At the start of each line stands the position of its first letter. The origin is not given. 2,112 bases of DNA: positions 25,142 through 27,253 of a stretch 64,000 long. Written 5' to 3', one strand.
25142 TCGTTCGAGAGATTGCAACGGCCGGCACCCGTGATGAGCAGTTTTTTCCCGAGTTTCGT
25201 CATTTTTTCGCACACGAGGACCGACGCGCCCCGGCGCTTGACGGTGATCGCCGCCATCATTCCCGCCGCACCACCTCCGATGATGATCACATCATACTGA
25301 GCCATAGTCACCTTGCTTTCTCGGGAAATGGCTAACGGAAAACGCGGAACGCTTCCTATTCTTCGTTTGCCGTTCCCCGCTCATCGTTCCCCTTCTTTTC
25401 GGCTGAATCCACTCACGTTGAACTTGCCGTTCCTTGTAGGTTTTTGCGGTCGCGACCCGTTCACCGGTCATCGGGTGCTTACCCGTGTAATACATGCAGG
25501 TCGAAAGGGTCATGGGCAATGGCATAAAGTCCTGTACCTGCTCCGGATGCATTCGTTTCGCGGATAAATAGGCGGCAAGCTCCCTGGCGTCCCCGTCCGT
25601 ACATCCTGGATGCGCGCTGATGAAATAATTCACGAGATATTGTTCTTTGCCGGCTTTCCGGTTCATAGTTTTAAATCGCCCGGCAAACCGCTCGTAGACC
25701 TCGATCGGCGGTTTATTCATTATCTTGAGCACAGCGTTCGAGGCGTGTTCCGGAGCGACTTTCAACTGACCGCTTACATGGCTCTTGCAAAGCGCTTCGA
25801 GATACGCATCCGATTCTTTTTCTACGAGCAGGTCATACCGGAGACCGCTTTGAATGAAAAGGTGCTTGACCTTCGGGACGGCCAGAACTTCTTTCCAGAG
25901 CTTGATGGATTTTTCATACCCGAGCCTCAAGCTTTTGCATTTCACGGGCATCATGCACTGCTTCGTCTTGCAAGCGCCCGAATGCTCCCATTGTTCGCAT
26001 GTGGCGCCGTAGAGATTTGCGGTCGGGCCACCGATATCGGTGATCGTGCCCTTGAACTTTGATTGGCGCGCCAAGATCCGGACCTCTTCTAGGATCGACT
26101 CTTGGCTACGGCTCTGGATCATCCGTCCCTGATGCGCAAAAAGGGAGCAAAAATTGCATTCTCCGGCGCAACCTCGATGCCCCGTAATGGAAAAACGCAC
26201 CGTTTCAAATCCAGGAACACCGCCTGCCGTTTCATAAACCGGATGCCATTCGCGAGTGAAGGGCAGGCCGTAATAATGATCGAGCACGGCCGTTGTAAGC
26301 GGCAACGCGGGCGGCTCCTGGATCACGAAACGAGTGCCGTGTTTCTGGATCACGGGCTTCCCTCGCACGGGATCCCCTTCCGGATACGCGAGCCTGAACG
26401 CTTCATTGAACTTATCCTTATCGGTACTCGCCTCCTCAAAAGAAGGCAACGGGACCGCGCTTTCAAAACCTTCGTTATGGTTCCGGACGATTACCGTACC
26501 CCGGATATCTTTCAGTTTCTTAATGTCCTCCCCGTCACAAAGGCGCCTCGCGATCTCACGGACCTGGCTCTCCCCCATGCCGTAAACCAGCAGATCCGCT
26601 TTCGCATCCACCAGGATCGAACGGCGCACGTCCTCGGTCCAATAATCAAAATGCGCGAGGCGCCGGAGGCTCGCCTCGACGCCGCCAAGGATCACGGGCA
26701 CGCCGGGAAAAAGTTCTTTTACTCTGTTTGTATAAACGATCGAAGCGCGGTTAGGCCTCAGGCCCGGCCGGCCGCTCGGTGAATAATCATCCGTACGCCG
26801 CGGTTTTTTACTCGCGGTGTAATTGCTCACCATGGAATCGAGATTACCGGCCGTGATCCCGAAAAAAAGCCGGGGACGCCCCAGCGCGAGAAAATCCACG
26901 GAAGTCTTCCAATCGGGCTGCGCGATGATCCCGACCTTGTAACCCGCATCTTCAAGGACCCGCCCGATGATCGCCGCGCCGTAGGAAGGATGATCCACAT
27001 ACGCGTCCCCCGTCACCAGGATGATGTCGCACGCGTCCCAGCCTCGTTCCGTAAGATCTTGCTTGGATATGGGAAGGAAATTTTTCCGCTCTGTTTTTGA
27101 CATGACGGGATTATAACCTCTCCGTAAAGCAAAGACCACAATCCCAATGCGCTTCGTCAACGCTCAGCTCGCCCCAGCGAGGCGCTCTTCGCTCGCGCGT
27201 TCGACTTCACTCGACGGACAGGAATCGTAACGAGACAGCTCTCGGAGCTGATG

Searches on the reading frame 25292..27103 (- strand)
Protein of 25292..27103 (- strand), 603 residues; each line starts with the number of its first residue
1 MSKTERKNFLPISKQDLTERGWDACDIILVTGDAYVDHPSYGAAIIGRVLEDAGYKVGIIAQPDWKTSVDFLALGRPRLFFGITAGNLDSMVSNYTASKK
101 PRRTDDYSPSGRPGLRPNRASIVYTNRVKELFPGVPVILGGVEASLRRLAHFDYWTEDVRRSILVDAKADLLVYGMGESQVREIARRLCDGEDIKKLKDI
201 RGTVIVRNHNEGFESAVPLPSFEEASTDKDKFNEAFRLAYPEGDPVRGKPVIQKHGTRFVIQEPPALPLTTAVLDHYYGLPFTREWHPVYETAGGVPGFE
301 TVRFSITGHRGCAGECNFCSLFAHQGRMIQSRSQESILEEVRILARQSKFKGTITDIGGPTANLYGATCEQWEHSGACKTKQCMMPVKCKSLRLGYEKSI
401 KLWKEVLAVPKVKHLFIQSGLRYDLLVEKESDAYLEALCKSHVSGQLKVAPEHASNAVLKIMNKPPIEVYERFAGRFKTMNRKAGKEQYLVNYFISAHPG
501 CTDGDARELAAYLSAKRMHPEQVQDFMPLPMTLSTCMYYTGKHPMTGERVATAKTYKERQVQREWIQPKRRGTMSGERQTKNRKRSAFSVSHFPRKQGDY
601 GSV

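Call 14: find_encoding_contigs(protein=window:25292-27103:-, flank=10000, max_places=10)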
Protein window:25292-27103:- (603 aa): no gene with exactly this product is on record in the collection.

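Call 16: find_homologous_proteins(query=window:25292-27103:-, max_evalue=1e-50)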
Query window:25292-27103:- (603 aa): 8000 proteins with E <= 1e-50 among 8000 candidates; the best 120 are listed.
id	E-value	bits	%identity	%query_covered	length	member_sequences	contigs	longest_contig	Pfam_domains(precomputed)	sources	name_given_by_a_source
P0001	0.0e+0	1250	89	100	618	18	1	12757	PF04055.28,PF11842.14,PF08497.16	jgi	jgi:uncharacterized radical SAM protein YgiQ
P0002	0.0e+0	1247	88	100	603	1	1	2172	PF04055.28,PF11842.14,PF08497.16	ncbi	-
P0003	0.0e+0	1199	85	100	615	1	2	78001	PF04055.28,PF11842.14,PF08497.16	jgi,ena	-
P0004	0.0e+0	1187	84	100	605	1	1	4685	PF04055.28,PF11842.14,PF08497.16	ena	-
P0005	0.0e+0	1187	85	99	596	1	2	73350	PF04055.28,PF11842.14,PF08497.16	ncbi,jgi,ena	ncbi:MAG: YgiQ family radical SAM protein [Candidatus Omnitrophota bacterium]|jgi:uncharacterized ra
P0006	0.0e+0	1179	87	96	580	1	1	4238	PF04055.28,PF11842.14,PF08497.16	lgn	-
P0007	0.0e+0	1176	83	99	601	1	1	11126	PF04055.28,PF11842.14,PF08497.16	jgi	jgi:uncharacterized radical SAM protein YgiQ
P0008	0.0e+0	1169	84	100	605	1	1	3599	PF04055.28,PF11842.14,PF08497.16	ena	-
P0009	0.0e+0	1167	83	99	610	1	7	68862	PF04055.28,PF11842.14,PF08497.16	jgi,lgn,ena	-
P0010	0.0e+0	1166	86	95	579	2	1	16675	PF04055.28,PF11842.14,PF08497.16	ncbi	-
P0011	0.0e+0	1159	82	100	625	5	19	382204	PF04055.28,PF11842.14,PF08497.16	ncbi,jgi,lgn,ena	-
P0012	0.0e+0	1159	86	94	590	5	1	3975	PF04055.28,PF11842.14,PF08497.16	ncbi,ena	-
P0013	0.0e+0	1152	83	97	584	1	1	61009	PF04055.28,PF11842.14,PF08497.16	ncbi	-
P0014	0.0e+0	1148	82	99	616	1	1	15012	PF04055.28,PF11842.14,PF08497.16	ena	-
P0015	0.0e+0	1144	80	100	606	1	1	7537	PF04055.28,PF11842.14,PF08497.16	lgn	-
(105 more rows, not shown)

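Call 17: find_encoding_contigs(protein=P0001, flank=6000, max_places=3)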
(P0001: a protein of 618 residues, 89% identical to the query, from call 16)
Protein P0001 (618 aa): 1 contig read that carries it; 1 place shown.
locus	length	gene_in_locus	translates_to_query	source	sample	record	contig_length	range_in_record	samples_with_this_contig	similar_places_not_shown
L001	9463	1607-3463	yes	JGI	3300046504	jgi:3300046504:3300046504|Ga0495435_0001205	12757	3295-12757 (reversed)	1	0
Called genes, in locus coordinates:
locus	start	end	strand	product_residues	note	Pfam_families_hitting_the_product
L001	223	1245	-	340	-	PF17761:DUF1016_N, PF00565:SNase (weak)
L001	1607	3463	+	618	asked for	PF08497:Radical_SAM_N, PF04055:Radical_SAM, PF11842:DUF3362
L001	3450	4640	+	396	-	PF00890:FAD_binding_2, PF01134:GIDA (faint), PF01266:DAO (weak), PF03486:HI0933_like, PF07992:Pyr_redox_2 (weak), PF12831:FAD_oxidored, PF13450:NAD_binding_8 (faint), PF22780:HI0933_like_1st, +1 more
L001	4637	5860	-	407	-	PF01938:TRAM (faint), PF03602:Cons_hypoth95 (weak), PF05958:tRNA_U5-meth_tr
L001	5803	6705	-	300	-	PF03279:Lip_A_acyltrans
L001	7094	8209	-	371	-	PF00465:Fe-ADH, PF13685:Fe-ADH_2 (weak), PF25137:ADH_Fe_C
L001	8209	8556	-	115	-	PF07883:Cupin_2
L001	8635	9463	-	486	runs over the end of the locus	PF03435:Sacchrp_dh_NADP, PF16653:Sacchrp_dh_C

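Call 18: find_encoding_contigs(protein=P0003, flank=6000, max_places=3)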
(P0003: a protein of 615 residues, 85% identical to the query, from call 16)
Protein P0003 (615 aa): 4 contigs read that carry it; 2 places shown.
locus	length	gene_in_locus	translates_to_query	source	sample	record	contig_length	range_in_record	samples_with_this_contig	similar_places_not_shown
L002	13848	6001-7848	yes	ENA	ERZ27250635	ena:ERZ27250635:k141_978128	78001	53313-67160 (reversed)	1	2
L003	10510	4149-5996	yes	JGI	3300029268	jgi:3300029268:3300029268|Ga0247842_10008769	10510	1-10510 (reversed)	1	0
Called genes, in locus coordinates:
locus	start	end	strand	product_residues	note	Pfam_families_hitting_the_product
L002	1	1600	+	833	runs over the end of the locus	PF23357:DUF7088, PF09822:ABC_transp_aux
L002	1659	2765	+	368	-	PF14238:DUF4340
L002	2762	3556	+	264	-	PF00303:Thymidylat_synt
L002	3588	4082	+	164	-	PF00186:DHFR_1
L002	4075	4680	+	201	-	PF00753:Lactamase_B, PF12706:Lactamase_B_2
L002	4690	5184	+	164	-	PF13174:TPR_6 (faint), PF00515:TPR_1 (weak), PF07719:TPR_2 (weak), PF14559:TPR_19 (weak), PF13424:TPR_12, PF13432:TPR_16, PF00515:TPR_1, PF07719:TPR_2, +12 more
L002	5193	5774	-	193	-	PF00081:Sod_Fe_N, PF02777:Sod_Fe_C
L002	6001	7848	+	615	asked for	PF08497:Radical_SAM_N, PF04055:Radical_SAM, PF11842:DUF3362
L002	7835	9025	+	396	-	PF00890:FAD_binding_2, PF01134:GIDA (weak), PF01266:DAO (weak), PF03486:HI0933_like, PF07992:Pyr_redox_2 (faint), PF12831:FAD_oxidored, PF13738:Pyr_redox_3 (faint), PF22780:HI0933_like_1st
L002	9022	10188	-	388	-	PF01938:TRAM (weak), PF05958:tRNA_U5-meth_tr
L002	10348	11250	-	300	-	PF03279:Lip_A_acyltrans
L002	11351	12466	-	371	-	PF00465:Fe-ADH, PF13685:Fe-ADH_2, PF25137:ADH_Fe_C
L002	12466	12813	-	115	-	PF00190:Cupin_1 (weak), PF07883:Cupin_2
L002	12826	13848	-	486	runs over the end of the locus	PF03435:Sacchrp_dh_NADP, PF16653:Sacchrp_dh_C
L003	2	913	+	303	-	?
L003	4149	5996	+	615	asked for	PF08497:Radical_SAM_N, PF04055:Radical_SAM, PF11842:DUF3362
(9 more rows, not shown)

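Call 19: find_encoding_contigs(protein=P0005, flank=6000, max_places=3)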
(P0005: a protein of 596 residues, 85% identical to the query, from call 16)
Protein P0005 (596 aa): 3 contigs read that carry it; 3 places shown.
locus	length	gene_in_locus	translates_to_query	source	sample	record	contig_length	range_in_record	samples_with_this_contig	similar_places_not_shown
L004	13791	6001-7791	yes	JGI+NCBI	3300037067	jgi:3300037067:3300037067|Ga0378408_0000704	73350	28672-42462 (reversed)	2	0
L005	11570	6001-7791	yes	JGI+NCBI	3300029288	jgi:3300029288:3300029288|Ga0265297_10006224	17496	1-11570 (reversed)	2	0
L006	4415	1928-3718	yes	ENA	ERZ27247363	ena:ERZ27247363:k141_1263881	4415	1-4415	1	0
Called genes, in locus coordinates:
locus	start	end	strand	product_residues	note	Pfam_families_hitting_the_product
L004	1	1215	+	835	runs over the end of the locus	PF12679:ABC2_membrane_2 (weak), PF12698:ABC2_membrane_3 (faint), PF23357:DUF7088, PF09822:ABC_transp_aux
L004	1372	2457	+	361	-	PF14238:DUF4340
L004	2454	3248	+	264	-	PF00303:Thymidylat_synt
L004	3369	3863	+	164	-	PF00186:DHFR_1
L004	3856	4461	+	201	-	PF00753:Lactamase_B, PF12706:Lactamase_B_2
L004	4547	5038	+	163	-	PF13174:TPR_6 (faint), PF13181:TPR_8 (faint), PF13374:TPR_10 (faint), PF00515:TPR_1 (weak), PF07719:TPR_2, PF13432:TPR_16, PF00515:TPR_1, PF07719:TPR_2, +8 more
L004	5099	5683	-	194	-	PF00081:Sod_Fe_N, PF02777:Sod_Fe_C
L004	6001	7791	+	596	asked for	PF08497:Radical_SAM_N, PF04055:Radical_SAM, PF11842:DUF3362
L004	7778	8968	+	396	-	PF00890:FAD_binding_2, PF01134:GIDA (faint), PF01266:DAO (faint), PF03486:HI0933_like, PF07992:Pyr_redox_2 (faint), PF12831:FAD_oxidored, PF13738:Pyr_redox_3 (faint), PF22780:HI0933_like_1st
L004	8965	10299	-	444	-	PF01938:TRAM (weak), PF05958:tRNA_U5-meth_tr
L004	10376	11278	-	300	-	PF03279:Lip_A_acyltrans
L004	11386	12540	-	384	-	PF00465:Fe-ADH, PF13685:Fe-ADH_2, PF25137:ADH_Fe_C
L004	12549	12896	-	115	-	PF02311:AraC_binding (faint), PF07883:Cupin_2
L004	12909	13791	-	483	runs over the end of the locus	PF03435:Sacchrp_dh_NADP, PF16653:Sacchrp_dh_C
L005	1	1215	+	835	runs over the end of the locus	PF12679:ABC2_membrane_2 (weak), PF12698:ABC2_membrane_3 (faint), PF23357:DUF7088, PF09822:ABC_transp_aux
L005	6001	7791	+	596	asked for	PF08497:Radical_SAM_N, PF04055:Radical_SAM, PF11842:DUF3362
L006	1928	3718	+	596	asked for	PF08497:Radical_SAM_N, PF04055:Radical_SAM, PF11842:DUF3362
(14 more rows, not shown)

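Call 20: find_encoding_contigs(protein=P0011, flank=6000, max_places=4)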
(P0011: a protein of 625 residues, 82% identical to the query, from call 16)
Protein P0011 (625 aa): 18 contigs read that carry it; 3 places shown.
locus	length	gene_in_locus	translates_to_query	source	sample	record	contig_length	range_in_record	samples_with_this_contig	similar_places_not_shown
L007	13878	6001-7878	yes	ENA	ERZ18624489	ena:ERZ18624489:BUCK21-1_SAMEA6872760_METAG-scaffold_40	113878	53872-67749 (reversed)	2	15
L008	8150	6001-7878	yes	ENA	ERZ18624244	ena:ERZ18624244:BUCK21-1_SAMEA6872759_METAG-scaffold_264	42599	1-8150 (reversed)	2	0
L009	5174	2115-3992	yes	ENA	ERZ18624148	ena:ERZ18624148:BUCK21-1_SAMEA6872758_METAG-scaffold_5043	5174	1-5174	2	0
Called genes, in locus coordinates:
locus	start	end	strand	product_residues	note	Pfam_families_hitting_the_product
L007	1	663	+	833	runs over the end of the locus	PF12679:ABC2_membrane_2 (weak), PF12698:ABC2_membrane_3 (weak), PF23357:DUF7088, PF09822:ABC_transp_aux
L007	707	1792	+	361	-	PF14238:DUF4340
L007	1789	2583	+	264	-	PF00303:Thymidylat_synt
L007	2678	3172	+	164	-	PF00186:DHFR_1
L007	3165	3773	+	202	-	PF00753:Lactamase_B, PF23023:Anti-Pycsar_Apyc1 (faint), PF12706:Lactamase_B_2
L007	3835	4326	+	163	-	PF13174:TPR_6 (faint), PF13432:TPR_16 (weak), PF00515:TPR_1 (weak), PF07719:TPR_2 (weak), PF14559:TPR_19 (weak), PF13432:TPR_16 (weak), PF00515:TPR_1, PF07719:TPR_2, +12 more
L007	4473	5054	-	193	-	PF00081:Sod_Fe_N, PF02777:Sod_Fe_C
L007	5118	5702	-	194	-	PF00578:AhpC-TSA, PF08534:Redoxin, PF10417:1-cysPrx_C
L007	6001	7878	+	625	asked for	PF08497:Radical_SAM_N, PF04055:Radical_SAM, PF11842:DUF3362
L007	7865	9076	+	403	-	PF00890:FAD_binding_2, PF01134:GIDA (faint), PF01266:DAO (weak), PF03486:HI0933_like, PF07992:Pyr_redox_2 (faint), PF12831:FAD_oxidored, PF13738:Pyr_redox_3 (faint), PF22780:HI0933_like_1st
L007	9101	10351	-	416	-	PF05958:tRNA_U5-meth_tr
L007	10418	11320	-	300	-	PF03279:Lip_A_acyltrans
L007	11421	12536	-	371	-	PF00465:Fe-ADH, PF13685:Fe-ADH_2 (weak), PF25137:ADH_Fe_C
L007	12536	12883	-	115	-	PF00190:Cupin_1 (weak), PF07883:Cupin_2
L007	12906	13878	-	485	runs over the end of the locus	PF03435:Sacchrp_dh_NADP, PF16653:Sacchrp_dh_C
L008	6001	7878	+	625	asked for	PF08497:Radical_SAM_N, PF04055:Radical_SAM, PF11842:DUF3362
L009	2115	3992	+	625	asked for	PF08497:Radical_SAM_N, PF04055:Radical_SAM, PF11842:DUF3362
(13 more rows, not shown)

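Call 44: search_protein_families(library=pfam, proteins=[L001:223-1245:-], max_evalue=0.00001)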
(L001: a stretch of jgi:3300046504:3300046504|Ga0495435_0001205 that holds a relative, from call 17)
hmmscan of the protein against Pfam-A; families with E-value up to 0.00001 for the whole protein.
L001:223-1245:- (340 aa): 2 families
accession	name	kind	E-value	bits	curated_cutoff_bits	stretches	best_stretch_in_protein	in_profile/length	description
PF17761.7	DUF1016_N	-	4.3e-15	56.5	32.8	1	14-132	4-131/137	DUF1016 N-terminal domain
PF00565.23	SNase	-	1.5e-06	29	21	1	260-337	1-76/107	Staphylococcal nuclease homologue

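Call 46: search_protein_families(library=padloc, proteins=[L001:223-1245:-], max_evalue=0.01)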
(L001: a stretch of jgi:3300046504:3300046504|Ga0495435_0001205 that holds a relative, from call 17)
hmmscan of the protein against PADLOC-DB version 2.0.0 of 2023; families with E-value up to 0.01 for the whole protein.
L001:223-1245:- (340 aa): 24 families
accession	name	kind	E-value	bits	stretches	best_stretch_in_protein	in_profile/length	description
PDLC04820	PDC-S02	-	2e-19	67.9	1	9-137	30-168/332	-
PDLC04807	PDC-S02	-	2.6e-18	64.4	1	16-134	24-152/351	-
PDLC04812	PDC-S02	-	1.8e-15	55.1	1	15-132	18-142/151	-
PDLC04827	PDC-S02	-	3.7e-15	54.1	1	11-139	16-151/234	-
PDLC04822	PDC-S02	-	3.6e-12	44.5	1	21-136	26-150/294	-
PDLC04797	PDC-S02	-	3.7e-11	41.2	1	16-110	16-117/126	-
PDLC04802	PDC-S02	-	3e-10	38.5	1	10-121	14-134/171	-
PDLC04821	PDC-S02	-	6.8e-10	37.2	1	16-112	21-126/133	-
PDLC04831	PDC-S02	-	2.3e-09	35.2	1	10-133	16-148/346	-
PDLC04795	PDC-S02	-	5e-09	33.8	1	10-133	29-161/357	-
PDLC04825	PDC-S02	-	6.6e-09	33.9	1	26-132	35-150/193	-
PDLC04817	PDC-S02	-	1.8e-08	32.2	1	10-134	13-146/286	-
PDLC04826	PDC-S02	-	2.2e-08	32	1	11-133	17-148/222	-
PDLC04808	PDC-S02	-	1.4e-07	29.8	1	23-102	22-108/111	-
PDLC04811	PDC-S02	-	2.9e-07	28.5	1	9-132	16-148/172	-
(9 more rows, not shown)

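Call 47: search_protein_families(library=ncbifam, proteins=[L001:223-1245:-], max_evalue=0.01)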
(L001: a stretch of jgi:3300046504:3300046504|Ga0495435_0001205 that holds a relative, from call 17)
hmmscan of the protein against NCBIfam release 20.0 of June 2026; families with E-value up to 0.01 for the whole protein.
L001:223-1245:- (340 aa): 2 families
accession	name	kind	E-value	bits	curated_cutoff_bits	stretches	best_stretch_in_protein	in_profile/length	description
NF047969.1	CaNuclEcnA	equivalog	9e-12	45.2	180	2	276-335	66-120/151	calcium-activated nuclease EcnA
NF047694.1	TnucaseNucIStaph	equivalog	1.4e-06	27.9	250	1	229-335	42-144/175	thermonuclease NucI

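Call 63: find_encoding_contigs(protein=P0002, flank=10000, max_places=3)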
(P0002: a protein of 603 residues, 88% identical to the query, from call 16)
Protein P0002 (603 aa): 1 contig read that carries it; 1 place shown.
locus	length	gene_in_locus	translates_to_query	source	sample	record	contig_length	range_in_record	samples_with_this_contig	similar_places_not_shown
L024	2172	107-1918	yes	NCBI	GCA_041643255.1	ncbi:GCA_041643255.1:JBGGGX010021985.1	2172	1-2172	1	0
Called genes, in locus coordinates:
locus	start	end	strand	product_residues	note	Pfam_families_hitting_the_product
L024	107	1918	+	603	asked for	PF08497:Radical_SAM_N, PF04055:Radical_SAM (weak), PF11842:DUF3362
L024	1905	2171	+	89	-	?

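Call 64: find_encoding_contigs(protein=P0010, flank=10000, max_places=3)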
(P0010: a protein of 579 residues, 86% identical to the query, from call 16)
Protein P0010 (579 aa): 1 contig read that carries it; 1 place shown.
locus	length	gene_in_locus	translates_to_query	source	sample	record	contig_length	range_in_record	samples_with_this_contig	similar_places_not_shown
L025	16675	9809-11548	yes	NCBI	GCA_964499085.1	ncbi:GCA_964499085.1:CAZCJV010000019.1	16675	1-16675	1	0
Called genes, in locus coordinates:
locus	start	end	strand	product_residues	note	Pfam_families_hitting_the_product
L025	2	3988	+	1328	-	?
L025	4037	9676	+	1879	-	-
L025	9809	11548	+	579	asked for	PF08497:Radical_SAM_N, PF04055:Radical_SAM, PF11842:DUF3362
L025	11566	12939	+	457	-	-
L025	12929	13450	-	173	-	PF07963:N_methyl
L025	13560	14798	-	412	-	PF01938:TRAM (weak), PF03602:Cons_hypoth95 (weak), PF05958:tRNA_U5-meth_tr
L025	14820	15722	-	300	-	PF03279:Lip_A_acyltrans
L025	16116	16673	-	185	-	?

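Call 65: find_encoding_contigs(protein=P0007, flank=10000, max_places=3)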
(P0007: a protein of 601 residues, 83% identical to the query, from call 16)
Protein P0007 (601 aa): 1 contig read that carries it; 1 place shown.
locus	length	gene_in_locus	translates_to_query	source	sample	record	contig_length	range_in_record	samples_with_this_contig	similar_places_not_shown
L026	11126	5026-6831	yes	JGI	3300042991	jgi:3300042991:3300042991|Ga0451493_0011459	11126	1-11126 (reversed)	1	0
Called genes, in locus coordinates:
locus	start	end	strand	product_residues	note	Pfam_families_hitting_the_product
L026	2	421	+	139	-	?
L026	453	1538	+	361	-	PF14238:DUF4340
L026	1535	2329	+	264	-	PF00303:Thymidylat_synt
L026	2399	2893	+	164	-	PF00186:DHFR_1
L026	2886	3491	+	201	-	PF00753:Lactamase_B, PF12706:Lactamase_B_2 (weak)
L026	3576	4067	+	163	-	PF13174:TPR_6 (faint), PF13432:TPR_16 (weak), PF00515:TPR_1 (weak), PF07719:TPR_2 (weak), PF13424:TPR_12 (weak), PF13432:TPR_16 (weak), PF00515:TPR_1, PF07719:TPR_2, +10 more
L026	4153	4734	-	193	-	PF00081:Sod_Fe_N, PF02777:Sod_Fe_C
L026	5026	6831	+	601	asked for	PF08497:Radical_SAM_N, PF04055:Radical_SAM, PF11842:DUF3362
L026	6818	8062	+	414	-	PF00890:FAD_binding_2, PF01134:GIDA (weak), PF01266:DAO (weak), PF03486:HI0933_like, PF07992:Pyr_redox_2 (weak), PF12831:FAD_oxidored, PF13738:Pyr_redox_3 (faint), PF22780:HI0933_like_1st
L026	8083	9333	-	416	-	PF05958:tRNA_U5-meth_tr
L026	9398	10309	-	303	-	PF03279:Lip_A_acyltrans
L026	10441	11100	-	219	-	PF25137:ADH_Fe_C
